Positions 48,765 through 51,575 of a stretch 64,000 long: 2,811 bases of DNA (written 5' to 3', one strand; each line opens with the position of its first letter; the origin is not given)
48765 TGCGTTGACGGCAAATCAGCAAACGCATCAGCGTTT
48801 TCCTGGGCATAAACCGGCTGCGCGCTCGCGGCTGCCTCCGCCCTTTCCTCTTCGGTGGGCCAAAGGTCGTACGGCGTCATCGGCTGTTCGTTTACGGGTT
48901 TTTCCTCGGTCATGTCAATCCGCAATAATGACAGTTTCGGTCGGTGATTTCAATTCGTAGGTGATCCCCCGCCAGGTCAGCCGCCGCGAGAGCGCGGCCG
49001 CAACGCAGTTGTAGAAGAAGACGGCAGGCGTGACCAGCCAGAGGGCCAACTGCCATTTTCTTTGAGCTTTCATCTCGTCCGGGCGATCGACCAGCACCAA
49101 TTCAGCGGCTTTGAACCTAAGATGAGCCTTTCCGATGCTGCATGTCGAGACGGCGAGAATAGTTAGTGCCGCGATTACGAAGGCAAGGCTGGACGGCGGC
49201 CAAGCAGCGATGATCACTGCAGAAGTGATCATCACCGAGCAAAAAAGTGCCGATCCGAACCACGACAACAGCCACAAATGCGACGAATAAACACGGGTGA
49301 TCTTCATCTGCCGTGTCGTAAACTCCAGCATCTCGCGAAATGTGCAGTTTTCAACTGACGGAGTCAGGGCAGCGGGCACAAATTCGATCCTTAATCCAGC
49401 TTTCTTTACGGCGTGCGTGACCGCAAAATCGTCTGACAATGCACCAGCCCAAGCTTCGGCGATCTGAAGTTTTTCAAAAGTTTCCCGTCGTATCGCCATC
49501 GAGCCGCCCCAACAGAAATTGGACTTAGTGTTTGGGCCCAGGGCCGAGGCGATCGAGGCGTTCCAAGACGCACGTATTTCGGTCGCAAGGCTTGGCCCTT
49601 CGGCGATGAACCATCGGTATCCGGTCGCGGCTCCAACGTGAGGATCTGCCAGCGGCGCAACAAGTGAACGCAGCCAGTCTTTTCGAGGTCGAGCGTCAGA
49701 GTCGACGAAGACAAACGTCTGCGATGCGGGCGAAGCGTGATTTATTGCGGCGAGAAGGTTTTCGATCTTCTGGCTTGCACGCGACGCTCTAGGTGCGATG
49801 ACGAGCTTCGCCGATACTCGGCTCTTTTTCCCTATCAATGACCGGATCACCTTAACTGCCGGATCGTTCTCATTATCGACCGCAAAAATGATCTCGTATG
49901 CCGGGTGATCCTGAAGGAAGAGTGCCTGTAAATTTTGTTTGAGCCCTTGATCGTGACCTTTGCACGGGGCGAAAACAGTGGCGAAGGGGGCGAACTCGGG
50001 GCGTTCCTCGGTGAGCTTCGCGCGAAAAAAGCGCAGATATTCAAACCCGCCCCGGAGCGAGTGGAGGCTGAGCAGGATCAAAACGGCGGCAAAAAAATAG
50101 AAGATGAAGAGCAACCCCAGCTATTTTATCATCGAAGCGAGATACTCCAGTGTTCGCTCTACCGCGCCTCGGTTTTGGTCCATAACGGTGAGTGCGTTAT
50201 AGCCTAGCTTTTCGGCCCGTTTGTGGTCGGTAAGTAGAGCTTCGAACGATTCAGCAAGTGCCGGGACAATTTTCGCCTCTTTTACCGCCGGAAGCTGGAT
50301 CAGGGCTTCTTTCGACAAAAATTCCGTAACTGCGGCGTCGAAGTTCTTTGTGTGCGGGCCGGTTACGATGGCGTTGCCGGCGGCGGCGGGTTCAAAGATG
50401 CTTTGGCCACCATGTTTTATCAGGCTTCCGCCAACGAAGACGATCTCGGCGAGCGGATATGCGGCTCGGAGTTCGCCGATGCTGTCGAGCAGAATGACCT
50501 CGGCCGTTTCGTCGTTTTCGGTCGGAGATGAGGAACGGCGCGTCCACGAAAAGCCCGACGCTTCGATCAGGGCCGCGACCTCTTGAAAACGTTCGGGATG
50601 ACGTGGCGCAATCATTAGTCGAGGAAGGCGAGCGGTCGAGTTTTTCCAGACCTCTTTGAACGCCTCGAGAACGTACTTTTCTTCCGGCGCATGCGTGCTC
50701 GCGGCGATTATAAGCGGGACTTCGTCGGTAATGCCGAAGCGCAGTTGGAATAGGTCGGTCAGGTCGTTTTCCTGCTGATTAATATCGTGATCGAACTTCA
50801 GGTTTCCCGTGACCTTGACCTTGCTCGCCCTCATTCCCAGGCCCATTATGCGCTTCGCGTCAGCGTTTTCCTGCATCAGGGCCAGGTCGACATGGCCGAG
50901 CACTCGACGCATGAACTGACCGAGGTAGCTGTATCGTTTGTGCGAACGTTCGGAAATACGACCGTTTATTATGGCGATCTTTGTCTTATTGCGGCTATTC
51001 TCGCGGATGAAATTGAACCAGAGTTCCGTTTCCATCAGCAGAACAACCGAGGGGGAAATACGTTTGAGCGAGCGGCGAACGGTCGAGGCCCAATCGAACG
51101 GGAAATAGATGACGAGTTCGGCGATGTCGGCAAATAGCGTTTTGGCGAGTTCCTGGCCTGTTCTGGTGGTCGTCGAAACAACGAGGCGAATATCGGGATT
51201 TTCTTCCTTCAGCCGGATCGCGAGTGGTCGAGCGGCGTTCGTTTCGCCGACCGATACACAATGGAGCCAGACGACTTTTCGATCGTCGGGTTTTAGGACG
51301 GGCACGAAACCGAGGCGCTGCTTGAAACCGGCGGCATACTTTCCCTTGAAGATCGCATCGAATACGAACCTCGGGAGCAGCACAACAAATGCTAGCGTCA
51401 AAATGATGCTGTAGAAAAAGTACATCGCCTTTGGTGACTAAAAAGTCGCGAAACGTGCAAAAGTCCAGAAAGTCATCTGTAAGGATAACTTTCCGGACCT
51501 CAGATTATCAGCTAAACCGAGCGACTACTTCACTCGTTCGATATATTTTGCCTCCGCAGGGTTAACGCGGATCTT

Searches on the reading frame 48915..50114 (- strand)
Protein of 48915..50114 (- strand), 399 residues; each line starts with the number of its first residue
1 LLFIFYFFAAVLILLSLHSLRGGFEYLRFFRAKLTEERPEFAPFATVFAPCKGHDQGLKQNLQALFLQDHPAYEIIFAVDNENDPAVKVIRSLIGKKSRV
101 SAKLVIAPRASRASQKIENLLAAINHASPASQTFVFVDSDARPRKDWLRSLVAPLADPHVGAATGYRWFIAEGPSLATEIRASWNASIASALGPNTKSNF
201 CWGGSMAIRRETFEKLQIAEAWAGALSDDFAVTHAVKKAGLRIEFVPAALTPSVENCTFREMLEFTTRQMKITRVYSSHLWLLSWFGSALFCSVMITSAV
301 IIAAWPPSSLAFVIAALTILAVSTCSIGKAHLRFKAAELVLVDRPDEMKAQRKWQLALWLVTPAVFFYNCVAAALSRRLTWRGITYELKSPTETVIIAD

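Call 40: search_protein_families(library=pfam, proteins=[window:48915-50114:-], max_evalue=0.001)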
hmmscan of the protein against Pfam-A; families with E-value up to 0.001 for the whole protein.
window:48915-50114:- (399 aa): 4 families
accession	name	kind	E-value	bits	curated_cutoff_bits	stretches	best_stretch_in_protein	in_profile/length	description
PF13506.12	Glyco_transf_21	-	3.6e-18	66.1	21.7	1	101-264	4-167/174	Glycosyl transferase family 21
PF13641.12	Glyco_tranf_2_3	-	7.3e-17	62.6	27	1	45-270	3-224/230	Glycosyltransferase like family 2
PF13632.12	Glyco_trans_2_3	-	1.1e-12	48.6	27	1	134-320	2-193/198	Glycosyl transferase family group 2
PF00535.33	Glycos_transf_2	-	2.7e-12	47.4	23.3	1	47-216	2-167/168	Glycosyl transferase family 2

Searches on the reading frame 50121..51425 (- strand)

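Call 24: search_protein_families(library=ncbifam, proteins=[window:50121-51425:-], max_evalue=0.001)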
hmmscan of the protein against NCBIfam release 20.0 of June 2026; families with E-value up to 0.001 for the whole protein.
window:50121-51425:- (434 aa): 5 families
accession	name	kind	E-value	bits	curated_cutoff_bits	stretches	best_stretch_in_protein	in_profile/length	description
NF004388.0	PRK05749.1-4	equivalog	9.2e-111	370.3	438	1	3-432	5-420/425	lipid IV(A) 3-deoxy-D-manno-octulosonic acid transferase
NF004386.0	PRK05749.1-2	equivalog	1.1e-93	314.4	524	1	3-433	4-427/433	lipid IV(A) 3-deoxy-D-manno-octulosonic acid transferase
NF004385.0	PRK05749.1-1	equivalog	3.2e-81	273.2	590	1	4-430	5-417/425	lipid IV(A) 3-deoxy-D-manno-octulosonic acid transferase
NF004389.0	PRK05749.1-5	equivalog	2.8e-78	263.6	363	1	1-429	1-397/402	lipid IV(A) 3-deoxy-D-manno-octulosonic acid transferase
NF004387.0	PRK05749.1-3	equivalog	1.2e-61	208.8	617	1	19-433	26-423/440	lipid IV(A) 3-deoxy-D-manno-octulosonic acid transferase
